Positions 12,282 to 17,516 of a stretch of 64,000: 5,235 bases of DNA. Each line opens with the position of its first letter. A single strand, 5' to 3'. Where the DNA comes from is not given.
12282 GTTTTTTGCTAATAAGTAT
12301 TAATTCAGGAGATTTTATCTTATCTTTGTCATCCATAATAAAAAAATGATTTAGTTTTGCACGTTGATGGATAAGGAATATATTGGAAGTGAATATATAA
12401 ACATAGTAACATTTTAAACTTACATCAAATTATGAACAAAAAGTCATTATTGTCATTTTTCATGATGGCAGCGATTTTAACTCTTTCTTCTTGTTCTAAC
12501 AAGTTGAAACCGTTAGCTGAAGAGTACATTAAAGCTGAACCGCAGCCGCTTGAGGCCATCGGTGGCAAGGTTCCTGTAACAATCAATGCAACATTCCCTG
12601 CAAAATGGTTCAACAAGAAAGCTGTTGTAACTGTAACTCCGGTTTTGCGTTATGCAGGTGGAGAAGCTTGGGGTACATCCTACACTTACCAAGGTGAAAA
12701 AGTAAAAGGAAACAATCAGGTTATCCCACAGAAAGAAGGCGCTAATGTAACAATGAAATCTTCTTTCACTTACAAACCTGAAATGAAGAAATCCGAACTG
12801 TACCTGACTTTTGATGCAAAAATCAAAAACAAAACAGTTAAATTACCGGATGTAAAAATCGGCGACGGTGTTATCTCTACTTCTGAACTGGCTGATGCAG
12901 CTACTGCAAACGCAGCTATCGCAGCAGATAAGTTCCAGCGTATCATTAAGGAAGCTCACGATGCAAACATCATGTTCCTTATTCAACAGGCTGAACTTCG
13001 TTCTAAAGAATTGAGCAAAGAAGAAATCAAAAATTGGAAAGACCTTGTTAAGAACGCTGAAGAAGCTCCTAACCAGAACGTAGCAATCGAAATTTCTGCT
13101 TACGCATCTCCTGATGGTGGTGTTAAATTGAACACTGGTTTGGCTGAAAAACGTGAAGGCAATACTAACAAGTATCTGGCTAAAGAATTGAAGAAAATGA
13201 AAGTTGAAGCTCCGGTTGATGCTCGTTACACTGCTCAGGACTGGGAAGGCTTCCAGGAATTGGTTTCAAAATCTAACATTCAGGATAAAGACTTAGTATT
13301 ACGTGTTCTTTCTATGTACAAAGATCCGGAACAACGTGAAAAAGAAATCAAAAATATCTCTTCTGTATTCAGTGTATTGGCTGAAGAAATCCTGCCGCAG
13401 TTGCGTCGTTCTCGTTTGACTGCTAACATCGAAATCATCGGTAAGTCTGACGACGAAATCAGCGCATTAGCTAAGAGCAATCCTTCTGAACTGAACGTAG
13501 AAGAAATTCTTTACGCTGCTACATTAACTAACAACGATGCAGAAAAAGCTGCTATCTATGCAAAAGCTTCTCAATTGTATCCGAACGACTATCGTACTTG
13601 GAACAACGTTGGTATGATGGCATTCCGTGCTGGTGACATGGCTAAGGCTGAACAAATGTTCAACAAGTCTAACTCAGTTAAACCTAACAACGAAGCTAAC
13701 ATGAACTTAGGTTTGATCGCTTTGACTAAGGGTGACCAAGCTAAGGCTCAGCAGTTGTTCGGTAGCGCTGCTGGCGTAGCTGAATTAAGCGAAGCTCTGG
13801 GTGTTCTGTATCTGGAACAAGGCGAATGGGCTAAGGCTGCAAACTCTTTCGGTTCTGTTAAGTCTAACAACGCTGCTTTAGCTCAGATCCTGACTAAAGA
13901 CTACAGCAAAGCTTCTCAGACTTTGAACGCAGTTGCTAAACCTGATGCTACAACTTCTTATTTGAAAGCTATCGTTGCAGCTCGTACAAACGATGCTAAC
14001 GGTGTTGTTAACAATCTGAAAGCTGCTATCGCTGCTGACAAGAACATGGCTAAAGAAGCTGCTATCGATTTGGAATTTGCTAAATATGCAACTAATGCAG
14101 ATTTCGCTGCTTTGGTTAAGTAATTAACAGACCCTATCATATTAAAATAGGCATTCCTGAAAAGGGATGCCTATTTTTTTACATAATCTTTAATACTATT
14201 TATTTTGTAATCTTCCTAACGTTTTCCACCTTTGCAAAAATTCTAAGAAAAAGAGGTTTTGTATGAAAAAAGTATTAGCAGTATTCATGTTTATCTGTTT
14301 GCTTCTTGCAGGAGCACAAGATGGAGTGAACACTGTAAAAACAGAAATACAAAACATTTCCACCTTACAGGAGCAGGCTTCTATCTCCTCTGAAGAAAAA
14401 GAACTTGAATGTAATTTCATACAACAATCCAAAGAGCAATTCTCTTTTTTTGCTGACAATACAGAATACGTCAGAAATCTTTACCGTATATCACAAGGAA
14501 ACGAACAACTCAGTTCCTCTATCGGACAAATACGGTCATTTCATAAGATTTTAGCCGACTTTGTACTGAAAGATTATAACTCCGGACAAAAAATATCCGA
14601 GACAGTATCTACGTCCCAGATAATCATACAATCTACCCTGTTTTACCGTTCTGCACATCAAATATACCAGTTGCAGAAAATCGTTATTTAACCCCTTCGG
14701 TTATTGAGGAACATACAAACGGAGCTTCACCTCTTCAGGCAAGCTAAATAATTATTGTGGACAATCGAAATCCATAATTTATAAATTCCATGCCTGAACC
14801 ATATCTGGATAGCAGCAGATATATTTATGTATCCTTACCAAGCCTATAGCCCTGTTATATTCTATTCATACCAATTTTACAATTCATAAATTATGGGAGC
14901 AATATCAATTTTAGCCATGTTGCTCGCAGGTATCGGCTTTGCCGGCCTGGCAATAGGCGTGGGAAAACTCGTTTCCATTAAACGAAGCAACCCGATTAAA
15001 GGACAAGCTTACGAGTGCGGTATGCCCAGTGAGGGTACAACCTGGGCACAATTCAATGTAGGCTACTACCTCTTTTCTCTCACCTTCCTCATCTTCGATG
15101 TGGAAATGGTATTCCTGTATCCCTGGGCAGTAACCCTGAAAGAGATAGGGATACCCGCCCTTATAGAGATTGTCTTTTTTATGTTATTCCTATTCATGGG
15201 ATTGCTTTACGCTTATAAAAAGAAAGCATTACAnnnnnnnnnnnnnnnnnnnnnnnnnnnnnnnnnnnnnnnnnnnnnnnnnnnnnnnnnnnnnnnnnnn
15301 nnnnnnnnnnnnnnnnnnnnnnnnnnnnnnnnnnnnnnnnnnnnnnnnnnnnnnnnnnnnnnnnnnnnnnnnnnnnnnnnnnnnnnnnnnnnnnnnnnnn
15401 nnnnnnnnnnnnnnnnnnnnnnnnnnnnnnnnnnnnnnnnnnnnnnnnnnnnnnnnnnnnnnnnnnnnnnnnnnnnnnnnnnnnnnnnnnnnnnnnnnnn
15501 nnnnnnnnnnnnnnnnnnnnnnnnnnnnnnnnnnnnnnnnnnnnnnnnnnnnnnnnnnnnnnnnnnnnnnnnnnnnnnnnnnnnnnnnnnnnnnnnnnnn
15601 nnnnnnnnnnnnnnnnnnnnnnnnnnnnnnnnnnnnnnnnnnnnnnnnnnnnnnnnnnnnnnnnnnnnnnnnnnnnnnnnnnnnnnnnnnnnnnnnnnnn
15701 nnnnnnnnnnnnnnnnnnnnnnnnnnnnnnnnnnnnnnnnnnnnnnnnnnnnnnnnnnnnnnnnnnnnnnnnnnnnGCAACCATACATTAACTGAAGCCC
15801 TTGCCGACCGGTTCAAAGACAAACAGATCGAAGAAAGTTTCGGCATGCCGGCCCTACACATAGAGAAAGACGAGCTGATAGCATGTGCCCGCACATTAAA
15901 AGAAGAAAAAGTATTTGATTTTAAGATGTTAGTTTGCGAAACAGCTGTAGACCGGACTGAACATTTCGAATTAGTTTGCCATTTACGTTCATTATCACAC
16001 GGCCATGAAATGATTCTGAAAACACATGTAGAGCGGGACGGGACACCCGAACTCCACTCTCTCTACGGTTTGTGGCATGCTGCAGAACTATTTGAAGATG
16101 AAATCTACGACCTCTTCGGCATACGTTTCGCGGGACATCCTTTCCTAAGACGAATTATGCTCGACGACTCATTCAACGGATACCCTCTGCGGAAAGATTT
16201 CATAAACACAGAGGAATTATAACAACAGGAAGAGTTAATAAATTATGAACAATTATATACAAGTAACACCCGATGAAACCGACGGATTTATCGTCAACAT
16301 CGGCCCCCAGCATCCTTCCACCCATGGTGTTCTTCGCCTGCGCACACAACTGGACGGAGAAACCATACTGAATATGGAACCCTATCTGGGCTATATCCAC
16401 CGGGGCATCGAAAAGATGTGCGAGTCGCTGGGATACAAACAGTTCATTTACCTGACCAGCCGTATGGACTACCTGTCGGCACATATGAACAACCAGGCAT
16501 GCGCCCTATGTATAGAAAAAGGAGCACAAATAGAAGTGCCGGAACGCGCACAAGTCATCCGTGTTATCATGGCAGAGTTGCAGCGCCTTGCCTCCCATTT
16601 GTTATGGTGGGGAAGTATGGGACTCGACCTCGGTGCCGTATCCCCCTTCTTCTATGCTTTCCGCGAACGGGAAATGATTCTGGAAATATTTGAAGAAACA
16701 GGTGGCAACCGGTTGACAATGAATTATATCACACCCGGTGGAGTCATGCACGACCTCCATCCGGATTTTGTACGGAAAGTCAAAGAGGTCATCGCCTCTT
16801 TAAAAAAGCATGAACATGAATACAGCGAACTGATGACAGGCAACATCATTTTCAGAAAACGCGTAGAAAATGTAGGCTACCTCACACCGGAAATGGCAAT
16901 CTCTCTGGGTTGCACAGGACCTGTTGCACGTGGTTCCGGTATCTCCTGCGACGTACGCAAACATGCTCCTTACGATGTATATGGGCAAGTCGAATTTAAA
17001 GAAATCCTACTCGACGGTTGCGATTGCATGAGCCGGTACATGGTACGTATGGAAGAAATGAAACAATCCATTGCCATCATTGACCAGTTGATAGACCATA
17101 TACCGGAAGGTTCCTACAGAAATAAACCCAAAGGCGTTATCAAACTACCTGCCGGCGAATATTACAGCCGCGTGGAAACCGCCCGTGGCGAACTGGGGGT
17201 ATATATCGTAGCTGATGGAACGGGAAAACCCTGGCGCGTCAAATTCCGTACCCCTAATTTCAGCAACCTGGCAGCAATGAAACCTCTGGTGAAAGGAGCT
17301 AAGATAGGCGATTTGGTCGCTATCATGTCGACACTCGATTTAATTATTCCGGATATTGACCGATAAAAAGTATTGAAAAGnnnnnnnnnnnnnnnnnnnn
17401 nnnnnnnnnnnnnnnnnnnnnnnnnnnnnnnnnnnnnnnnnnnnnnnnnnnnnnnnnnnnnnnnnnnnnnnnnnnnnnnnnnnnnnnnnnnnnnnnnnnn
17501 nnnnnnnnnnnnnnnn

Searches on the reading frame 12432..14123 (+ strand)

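Call 35: search_protein_families(library=pfam, proteins=[window:12432-14123:+], max_evalue=0.001)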
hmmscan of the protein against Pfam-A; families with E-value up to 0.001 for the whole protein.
window:12432-14123:+ (563 aa): 6 families
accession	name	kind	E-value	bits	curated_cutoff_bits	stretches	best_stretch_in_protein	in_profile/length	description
PF07719.23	TPR_2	-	4e-08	33.2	27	0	388-420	2-34/34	Tetratricopeptide repeat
PF13424.12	TPR_12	-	4.3e-06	27.3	30.1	0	388-446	4-71/77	Tetratricopeptide repeat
PF13181.12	TPR_8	-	1e-05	25.7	25.7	0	387-420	1-34/34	Tetratricopeptide repeat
PF00515.34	TPR_1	-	5.2e-05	23.3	27.8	0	388-419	2-33/34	Tetratricopeptide repeat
PF13431.12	TPR_17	-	9.8e-05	22.8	24.4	0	376-408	2-34/34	Tetratricopeptide repeat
PF14559.12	TPR_19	-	0.00038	21.2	25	0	482-516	32-66/68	Tetratricopeptide repeat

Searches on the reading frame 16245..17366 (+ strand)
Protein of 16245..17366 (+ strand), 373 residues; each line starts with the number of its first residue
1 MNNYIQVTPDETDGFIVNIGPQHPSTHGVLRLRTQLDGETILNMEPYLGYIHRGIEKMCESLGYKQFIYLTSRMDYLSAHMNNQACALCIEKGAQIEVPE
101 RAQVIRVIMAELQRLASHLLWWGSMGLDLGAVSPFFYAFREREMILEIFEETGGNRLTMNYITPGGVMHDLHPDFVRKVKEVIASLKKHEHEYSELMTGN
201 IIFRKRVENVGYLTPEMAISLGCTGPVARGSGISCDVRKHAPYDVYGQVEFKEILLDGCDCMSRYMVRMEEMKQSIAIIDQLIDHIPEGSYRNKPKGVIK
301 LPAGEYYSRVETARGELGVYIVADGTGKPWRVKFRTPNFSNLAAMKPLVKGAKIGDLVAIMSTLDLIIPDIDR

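Call 35: search_protein_families(library=pfam, proteins=[window:16245-17366:+], max_evalue=0.001)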
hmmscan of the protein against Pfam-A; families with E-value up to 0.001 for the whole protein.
window:16245-17366:+ (373 aa): 2 families
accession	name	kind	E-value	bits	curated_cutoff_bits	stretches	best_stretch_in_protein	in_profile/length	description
PF00346.24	Complex1_49kDa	-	2.5e-88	296.1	24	2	128-294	1-167/271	Respiratory-chain NADH dehydrogenase, 49 Kd subunit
PF00374.24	NiFeSe_Hases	-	0.00054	19.5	25.8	0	53-122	1-70/508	Nickel-dependent hydrogenase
